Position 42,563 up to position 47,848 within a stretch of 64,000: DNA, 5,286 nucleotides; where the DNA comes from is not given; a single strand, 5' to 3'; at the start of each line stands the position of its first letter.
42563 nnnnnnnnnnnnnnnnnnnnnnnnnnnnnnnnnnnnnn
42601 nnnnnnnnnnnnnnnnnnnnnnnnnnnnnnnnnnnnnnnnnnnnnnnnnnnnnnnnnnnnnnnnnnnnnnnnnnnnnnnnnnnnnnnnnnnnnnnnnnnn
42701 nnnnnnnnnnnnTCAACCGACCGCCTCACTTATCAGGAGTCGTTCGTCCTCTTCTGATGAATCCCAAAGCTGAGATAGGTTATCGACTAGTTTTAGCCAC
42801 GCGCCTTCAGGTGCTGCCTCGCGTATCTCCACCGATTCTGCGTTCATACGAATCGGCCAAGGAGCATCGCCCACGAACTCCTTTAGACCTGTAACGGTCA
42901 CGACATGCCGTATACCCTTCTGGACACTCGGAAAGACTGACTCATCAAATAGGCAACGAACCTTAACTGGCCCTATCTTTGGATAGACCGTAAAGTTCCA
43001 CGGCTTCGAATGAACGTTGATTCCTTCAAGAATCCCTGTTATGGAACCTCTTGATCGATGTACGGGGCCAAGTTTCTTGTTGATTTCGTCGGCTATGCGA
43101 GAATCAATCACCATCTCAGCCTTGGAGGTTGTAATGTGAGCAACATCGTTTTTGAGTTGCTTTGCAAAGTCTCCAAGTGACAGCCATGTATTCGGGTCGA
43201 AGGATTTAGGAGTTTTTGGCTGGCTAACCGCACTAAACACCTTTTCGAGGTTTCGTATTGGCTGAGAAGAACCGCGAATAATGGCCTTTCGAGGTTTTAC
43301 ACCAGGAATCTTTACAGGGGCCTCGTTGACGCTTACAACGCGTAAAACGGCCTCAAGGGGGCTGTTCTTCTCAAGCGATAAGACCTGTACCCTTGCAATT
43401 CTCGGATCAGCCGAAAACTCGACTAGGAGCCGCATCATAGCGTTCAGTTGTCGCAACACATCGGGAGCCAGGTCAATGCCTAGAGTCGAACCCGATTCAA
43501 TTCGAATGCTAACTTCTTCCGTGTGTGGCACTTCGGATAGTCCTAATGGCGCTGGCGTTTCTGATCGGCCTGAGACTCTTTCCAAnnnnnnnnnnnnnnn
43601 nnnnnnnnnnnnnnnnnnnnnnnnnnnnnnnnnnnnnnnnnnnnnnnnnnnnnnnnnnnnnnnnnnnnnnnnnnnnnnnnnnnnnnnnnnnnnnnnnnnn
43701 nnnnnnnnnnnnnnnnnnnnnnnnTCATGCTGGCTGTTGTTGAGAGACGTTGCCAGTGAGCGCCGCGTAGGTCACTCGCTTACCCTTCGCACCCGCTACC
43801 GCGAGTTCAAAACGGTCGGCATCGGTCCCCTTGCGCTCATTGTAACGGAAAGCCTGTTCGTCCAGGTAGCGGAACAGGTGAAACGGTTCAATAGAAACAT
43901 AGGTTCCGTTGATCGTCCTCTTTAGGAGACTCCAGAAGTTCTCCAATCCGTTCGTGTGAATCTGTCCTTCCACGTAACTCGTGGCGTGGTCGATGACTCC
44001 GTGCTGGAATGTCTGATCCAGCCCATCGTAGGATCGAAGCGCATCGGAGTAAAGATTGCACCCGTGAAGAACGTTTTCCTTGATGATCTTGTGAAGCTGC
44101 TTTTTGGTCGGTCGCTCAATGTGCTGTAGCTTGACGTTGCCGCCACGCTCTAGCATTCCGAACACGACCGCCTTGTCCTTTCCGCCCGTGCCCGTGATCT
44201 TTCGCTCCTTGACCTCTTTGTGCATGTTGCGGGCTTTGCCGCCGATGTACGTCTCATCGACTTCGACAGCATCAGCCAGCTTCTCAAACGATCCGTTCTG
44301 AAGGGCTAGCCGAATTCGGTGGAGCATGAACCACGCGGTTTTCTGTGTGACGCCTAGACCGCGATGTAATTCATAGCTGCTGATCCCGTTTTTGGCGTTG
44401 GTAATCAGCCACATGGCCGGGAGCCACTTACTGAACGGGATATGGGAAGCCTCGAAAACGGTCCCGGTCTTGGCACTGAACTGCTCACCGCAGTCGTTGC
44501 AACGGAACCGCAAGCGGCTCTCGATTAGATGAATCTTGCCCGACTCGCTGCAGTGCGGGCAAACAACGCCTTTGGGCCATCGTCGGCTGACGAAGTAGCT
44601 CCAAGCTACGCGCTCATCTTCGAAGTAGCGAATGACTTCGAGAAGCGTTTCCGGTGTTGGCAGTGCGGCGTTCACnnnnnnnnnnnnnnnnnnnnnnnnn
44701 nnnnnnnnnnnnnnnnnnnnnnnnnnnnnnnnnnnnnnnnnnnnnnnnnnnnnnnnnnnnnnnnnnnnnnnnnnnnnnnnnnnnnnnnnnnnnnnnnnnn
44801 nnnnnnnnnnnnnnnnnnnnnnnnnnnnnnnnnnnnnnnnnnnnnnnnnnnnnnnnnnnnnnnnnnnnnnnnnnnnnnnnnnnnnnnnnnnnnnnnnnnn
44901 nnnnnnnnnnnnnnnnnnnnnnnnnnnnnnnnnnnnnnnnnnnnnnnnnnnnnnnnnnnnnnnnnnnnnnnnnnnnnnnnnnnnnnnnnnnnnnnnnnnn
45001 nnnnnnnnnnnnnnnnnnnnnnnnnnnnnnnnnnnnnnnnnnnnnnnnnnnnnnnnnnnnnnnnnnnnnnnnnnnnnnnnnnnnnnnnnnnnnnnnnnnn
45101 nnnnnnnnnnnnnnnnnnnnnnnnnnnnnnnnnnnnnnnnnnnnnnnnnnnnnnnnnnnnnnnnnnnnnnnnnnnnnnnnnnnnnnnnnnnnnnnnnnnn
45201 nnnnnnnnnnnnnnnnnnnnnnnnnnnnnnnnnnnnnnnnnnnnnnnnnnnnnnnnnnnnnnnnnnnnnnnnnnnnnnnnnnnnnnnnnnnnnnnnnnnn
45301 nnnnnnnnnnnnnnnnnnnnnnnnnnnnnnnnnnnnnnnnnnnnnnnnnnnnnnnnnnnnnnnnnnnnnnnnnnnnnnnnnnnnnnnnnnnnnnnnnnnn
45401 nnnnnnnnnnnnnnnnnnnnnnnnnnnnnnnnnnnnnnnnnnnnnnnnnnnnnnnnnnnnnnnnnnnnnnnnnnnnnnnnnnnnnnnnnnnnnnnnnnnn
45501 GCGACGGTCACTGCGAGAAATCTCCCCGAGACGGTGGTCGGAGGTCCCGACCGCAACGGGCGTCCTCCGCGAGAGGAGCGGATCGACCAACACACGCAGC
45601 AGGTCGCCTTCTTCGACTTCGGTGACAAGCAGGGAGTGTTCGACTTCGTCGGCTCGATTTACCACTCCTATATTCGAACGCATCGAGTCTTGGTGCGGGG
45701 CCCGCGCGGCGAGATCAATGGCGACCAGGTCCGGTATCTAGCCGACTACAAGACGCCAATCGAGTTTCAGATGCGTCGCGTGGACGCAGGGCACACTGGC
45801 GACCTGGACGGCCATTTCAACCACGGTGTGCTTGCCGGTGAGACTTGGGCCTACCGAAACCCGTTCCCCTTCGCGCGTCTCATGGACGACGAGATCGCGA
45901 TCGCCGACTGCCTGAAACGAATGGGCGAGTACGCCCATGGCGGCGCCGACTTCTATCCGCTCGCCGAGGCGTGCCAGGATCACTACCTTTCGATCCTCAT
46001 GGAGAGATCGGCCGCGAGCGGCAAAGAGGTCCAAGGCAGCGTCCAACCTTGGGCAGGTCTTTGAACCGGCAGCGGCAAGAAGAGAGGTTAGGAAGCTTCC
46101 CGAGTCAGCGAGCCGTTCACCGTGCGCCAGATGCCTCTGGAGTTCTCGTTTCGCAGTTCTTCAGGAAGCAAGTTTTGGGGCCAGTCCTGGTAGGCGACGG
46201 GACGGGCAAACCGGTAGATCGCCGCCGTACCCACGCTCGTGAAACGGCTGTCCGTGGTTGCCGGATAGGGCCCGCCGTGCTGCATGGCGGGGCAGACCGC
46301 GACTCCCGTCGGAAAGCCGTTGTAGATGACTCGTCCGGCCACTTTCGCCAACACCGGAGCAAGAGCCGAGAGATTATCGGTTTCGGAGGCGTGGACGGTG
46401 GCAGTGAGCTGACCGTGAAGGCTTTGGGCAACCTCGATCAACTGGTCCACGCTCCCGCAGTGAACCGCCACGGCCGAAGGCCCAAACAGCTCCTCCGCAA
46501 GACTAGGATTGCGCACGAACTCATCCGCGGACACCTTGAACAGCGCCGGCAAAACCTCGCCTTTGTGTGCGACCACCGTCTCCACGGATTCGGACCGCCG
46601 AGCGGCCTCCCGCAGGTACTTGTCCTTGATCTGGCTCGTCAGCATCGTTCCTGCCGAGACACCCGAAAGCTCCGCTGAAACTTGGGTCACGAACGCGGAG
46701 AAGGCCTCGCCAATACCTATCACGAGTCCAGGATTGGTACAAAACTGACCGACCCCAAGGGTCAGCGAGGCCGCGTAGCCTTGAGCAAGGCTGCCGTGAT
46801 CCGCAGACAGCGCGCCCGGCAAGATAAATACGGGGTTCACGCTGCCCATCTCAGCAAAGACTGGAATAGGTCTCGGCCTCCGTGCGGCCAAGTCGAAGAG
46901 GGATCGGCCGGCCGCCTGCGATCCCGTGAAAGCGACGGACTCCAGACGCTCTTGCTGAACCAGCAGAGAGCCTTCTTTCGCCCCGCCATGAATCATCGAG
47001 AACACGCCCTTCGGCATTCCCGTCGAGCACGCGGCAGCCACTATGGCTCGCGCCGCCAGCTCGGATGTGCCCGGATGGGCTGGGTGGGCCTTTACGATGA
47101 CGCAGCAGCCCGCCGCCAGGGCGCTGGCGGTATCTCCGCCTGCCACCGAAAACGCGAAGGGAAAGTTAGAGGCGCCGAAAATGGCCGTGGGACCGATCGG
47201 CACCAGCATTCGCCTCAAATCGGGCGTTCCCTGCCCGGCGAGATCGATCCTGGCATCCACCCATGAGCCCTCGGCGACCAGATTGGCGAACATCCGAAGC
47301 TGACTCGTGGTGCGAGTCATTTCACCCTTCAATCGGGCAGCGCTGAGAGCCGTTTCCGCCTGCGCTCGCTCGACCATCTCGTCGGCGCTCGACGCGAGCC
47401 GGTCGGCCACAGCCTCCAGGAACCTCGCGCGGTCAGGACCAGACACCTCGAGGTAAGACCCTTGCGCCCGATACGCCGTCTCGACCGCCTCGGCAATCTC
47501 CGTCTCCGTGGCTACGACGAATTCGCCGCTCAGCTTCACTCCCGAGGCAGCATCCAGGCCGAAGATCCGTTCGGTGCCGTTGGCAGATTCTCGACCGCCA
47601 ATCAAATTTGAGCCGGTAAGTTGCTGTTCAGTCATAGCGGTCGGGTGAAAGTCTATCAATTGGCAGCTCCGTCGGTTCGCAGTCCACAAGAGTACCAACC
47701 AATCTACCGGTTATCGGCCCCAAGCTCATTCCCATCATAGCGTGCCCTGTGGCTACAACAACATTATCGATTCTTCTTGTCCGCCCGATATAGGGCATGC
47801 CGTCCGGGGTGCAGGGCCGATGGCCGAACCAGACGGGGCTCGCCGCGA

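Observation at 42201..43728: IS cargo: PIN nuclease + 290-aa protein of unknown fold + small basic ORF, all translationally coupled to the transposase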

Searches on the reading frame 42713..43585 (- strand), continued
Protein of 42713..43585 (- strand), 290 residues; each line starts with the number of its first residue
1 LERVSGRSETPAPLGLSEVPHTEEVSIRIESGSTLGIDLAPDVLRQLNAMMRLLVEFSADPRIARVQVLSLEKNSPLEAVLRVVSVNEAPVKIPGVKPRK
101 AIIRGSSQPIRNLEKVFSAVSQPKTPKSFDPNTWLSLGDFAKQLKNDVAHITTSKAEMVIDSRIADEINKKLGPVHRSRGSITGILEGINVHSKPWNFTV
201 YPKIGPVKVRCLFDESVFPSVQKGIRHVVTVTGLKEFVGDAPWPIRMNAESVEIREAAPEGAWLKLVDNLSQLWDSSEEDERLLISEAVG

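Call 107: find_encoding_contigs(protein=P0020, flank=6000, max_places=2)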
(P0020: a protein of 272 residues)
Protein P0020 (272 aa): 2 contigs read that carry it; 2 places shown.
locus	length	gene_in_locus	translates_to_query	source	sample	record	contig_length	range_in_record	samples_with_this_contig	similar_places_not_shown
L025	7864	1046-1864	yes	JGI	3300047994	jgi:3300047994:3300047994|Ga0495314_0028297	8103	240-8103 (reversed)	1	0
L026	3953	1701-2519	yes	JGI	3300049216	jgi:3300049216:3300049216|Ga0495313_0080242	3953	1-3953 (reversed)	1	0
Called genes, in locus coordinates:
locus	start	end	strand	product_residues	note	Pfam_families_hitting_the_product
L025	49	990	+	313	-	PF12760:Zn_ribbon_IS1595, PF12762:DDE_Tnp_IS1595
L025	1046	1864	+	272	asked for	-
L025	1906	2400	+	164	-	PF01850:PIN (weak)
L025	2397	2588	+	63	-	-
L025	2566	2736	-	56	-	-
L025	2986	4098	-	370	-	-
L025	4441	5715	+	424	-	PF00211:Guanylate_cyc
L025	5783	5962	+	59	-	-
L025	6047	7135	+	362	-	PF00903:Glyoxalase, PF13468:Glyoxalase_3 (faint), PF00903:Glyoxalase, PF13669:Glyoxalase_4 (weak)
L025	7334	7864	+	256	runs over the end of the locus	?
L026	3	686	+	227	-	?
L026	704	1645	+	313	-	PF12760:Zn_ribbon_IS1595, PF12762:DDE_Tnp_IS1595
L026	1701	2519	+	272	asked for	-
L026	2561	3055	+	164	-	PF01850:PIN (weak)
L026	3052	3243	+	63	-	-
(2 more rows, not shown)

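Call 118: find_related_loci(query=L022:3971-4807:+, collection=viral_contigs, flank=4000)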
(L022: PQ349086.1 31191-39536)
Query L022:3971-4807:+ (278 aa) in viral_contigs; peptide patterns used: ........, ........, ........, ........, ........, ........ (x = any residue, [..] = any of these).
8 stretches matched a pattern; 4 encode a relative of the query (tblastn E <= 1e-3); 4 distinct loci.
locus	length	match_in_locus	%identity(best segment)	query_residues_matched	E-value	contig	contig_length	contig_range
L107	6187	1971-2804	100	1-278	0e+0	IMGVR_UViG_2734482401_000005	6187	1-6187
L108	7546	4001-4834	100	1-278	0e+0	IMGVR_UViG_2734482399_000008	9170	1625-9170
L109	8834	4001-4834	100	1-278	0e+0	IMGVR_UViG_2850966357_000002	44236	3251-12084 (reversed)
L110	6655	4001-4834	100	1-278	0e+0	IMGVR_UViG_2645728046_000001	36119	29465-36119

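Call 119: find_related_loci(query=P0081, collection=viral_contigs, flank=4000)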
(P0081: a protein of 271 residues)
Query P0081 (271 aa) in viral_contigs; peptide patterns used: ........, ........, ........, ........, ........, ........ (x = any residue, [..] = any of these).
15 stretches matched a pattern, but none encodes a relative of the query by tblastn (E <= 1e-3).

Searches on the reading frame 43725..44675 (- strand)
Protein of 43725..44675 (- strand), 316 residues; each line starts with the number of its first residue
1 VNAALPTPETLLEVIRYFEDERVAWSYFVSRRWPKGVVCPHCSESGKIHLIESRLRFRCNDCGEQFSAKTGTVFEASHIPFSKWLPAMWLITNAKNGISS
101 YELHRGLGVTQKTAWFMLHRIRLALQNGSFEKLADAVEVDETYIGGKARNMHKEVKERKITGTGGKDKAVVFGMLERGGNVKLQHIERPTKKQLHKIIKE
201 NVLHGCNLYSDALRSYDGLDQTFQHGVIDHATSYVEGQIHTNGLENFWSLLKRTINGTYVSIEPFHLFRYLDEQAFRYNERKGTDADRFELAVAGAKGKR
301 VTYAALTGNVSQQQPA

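Call 3: search_protein_families(library=pfam, proteins=[window:43725-44675:-], max_evalue=1)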
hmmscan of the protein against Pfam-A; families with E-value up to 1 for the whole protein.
window:43725-44675:- (316 aa): 14 families
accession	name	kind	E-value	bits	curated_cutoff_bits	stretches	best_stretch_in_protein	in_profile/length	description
PF12762.13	DDE_Tnp_IS1595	-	1.6e-38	132.5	27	1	132-279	1-153/153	ISXO2-like transposase domain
PF12760.12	Zn_ribbon_IS1595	-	3.2e-11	43.5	25.4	1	20-65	2-46/46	Transposase zinc-ribbon domain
PF09723.15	Zn_ribbon_8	-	0.0093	16.4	34.4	1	57-68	6-17/41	Zinc ribbon domain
PF24042.1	DUF7351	-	0.035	14.3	31.2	1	39-67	4-32/177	Domain of unknown function (DUF7351)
PF22191.2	IBR_1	-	0.078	13.3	27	1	35-69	2-34/47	IBR domain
PF24441.1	DUF7560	-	0.085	13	27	0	53-66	2-15/44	Family of unknown function (DUF7560)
PF13465.12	zf-H2C2_2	-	0.13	13.1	40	0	47-67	7-25/26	Zinc-finger double domain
PF09526.16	DUF2387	-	0.13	12.7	25.9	1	31-51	3-23/72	Probable metal-binding protein (DUF2387)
PF14354.12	Lar_restr_allev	-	0.15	12.8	28.6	1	39-67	6-36/58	Restriction alleviation protein Lar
PF17283.8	Zn_ribbon_SprT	-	0.16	12.5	28.1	1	38-69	6-37/38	SprT-like zinc ribbon domain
PF13824.12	zf-Mss51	-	0.26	12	27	1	39-63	2-21/55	Zinc-finger of mitochondrial splicing suppressor 51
PF01155.25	HypA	-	0.32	11.5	28.9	0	45-70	59-84/112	Hydrogenase/urease nickel incorporation, metallochaperone, hypA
PF24458.1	DUF7573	-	0.36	11.3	30.2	0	30-43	22-37/39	Domain of unknown function (DUF7573)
PF23733.2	GRXCR1-2_C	-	0.41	11.1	26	1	37-64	10-37/47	GRXCR1/2, C-terminal domain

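Call 4: search_protein_families(library=padloc, proteins=[window:43725-44675:-], max_evalue=1)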
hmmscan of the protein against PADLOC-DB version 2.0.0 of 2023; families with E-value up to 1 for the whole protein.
window:43725-44675:- (316 aa): 3 families
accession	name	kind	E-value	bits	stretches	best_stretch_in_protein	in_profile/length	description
PDLC03666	Control_protein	-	0.0016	16.8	1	126-150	18-42/77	control protein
PDLC03665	Control_protein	-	0.013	13.7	1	118-146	13-41/77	control protein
PDLC04162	HEC-08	-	0.02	12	1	37-68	244-273/358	-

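Call 7: search_protein_families(library=ncbifam, proteins=[window:43725-44675:-], max_evalue=1)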
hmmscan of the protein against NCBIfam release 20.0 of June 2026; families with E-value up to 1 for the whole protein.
window:43725-44675:- (316 aa): 7 families
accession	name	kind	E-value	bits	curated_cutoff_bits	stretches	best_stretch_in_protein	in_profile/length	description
NF033547.1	transpos_IS1595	equivalog_domain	2.3e-55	187.8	75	1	76-281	1-215/215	IS1595 family transposase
NF033558.1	transpos_IS1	equivalog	0.00085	19.3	100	1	39-238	1-185/199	IS1 family transposase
NF050000.1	IS1_IS1595_Zn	domain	0.064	13.8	28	1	56-68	21-33/34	IS1/IS1595 family N-terminal zinc-binding domain-containing protein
NF033550.5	transpos_ISL3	equivalog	0.12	11.4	180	1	54-145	47-135/370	ISL3 family transposase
NF041197.2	CxxC_Se_CxxC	equivalog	0.25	11.6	40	1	39-68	1-30/53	dual CXXC motif small (seleno)protein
TIGR02605.1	CxxC_CxxC_SSSS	subfamily_domain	0.29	11.2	31.3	0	57-68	6-17/52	FmdB family zinc ribbon protein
NF048018.1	IS256_N_4Cys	domain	0.34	11.6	27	1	56-66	21-31/31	transposase-like zinc-binding domain-containing protein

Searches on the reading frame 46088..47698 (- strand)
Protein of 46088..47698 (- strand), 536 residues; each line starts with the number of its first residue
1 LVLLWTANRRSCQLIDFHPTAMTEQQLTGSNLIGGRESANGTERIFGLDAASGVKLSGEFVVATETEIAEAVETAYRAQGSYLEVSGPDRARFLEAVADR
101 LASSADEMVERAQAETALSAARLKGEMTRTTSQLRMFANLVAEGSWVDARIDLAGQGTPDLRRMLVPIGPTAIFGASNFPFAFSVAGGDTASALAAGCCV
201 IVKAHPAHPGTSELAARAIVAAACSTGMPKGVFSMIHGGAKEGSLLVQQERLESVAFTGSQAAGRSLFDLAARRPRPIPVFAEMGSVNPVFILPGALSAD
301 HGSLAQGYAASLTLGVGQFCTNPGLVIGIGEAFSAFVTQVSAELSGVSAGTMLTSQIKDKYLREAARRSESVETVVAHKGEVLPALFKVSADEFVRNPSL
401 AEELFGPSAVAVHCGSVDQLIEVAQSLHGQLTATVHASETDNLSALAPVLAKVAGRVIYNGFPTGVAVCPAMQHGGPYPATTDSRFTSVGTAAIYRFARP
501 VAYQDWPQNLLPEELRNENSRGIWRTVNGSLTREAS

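Call 117: find_related_loci(query=window:46088-47698:-, collection=genome_contigs, flank=1000)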
Query window:46088-47698:- (536 aa) in genome_contigs; peptide patterns used: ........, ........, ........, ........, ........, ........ (x = any residue, [..] = any of these).
600 stretches matched a pattern (row limit reached: there are more); 585 encode a relative of the query (tblastn E <= 1e-3); the best 80 are kept; 80 distinct loci.
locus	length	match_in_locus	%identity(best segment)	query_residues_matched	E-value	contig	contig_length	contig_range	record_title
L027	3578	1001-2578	52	23-533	2e-160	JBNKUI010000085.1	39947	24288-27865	MAG: Saprospiraceae bacterium isolate A1A2.bin.48.orig k141_871996, whole genome shotgun sequence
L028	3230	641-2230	52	24-535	1e-161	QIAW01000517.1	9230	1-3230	MAG: Acidobacteria bacterium isolate gp1 AA119 14_0903_13_30cm_scaffold_6796288_curated, whole genome shotgun sequence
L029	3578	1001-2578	51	24-533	5e-159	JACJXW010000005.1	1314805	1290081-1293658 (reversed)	MAG: Lewinellaceae bacterium isolate HK-STAS-BACT-22 HK-STAS-BACT-22_5, whole genome shotgun sequence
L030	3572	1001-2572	51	26-533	2e-157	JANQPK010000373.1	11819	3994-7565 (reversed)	MAG: Cyclobacteriaceae bacterium isolate IP29b_bin.161 k99_3919866, whole genome shotgun sequence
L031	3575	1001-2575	50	26-534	7e-156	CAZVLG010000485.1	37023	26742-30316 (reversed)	MAG TPA_asm: uncultured Bacteroides sp. isolate SRP185410_co1_464 genome assembly, contig: k141_2416425, whole genome sh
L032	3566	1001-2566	52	27-533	9e-157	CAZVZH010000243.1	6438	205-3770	MAG TPA_asm: uncultured Saprospiraceae bacterium isolate SRP287453_co1_91 genome assembly, contig: NODE_23521_length_643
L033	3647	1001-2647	49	4-534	1e-154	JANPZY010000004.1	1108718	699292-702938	MAG: Opitutus sp. isolate 26_gen_w_cov.15 c1045, whole genome shotgun sequence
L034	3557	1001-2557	49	26-533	5e-154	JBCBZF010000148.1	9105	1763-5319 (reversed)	MAG: Bacteroidota bacterium isolate P01_A01_bin.108 k141_690790_length_9105_cov_5.9827, whole genome shotgun sequence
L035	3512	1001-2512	55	49-534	3e-153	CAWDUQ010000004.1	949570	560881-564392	MAG: uncultured Acidobacteriota bacterium isolate MFD05442.bin.1.363 genome assembly, contig: contig_20425, whole genome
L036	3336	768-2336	49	26-532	5e-155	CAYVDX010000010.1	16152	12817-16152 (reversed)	MAG TPA_asm: uncultured Calditrichaceae bacterium isolate SRP163575_co2_215 genome assembly, contig: NODE_4391_length_16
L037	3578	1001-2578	47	25-534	4e-152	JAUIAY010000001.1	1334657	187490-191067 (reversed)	MAG: Bacteroidia bacterium isolate 6_bin.19 NODE_1_length_1334657_cov_3.861485, whole genome shotgun sequence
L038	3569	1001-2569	49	27-534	9e-152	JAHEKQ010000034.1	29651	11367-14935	MAG: Flammeovirgaceae bacterium isolate Ww587 NODE_3539_length_29651_cov_4.222960, whole genome shotgun sequence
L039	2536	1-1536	50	30-533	6e-155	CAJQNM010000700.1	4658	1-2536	MAG: uncultured Saprospiraceae bacterium isolate 10_20180412_Bin_METABAT_53_1 genome assembly, contig: c_000006801143, w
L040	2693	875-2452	49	26-533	5e-160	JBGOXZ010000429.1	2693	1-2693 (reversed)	MAG: Opitutaceae bacterium isolate OBJ_0618_130150_55 k141_1764253_length_2693_cov_10.0000, whole genome shotgun sequenc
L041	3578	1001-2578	48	22-535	4e-151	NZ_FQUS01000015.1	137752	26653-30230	Fodinibius roseus strain DSM 21986, whole genome shotgun sequence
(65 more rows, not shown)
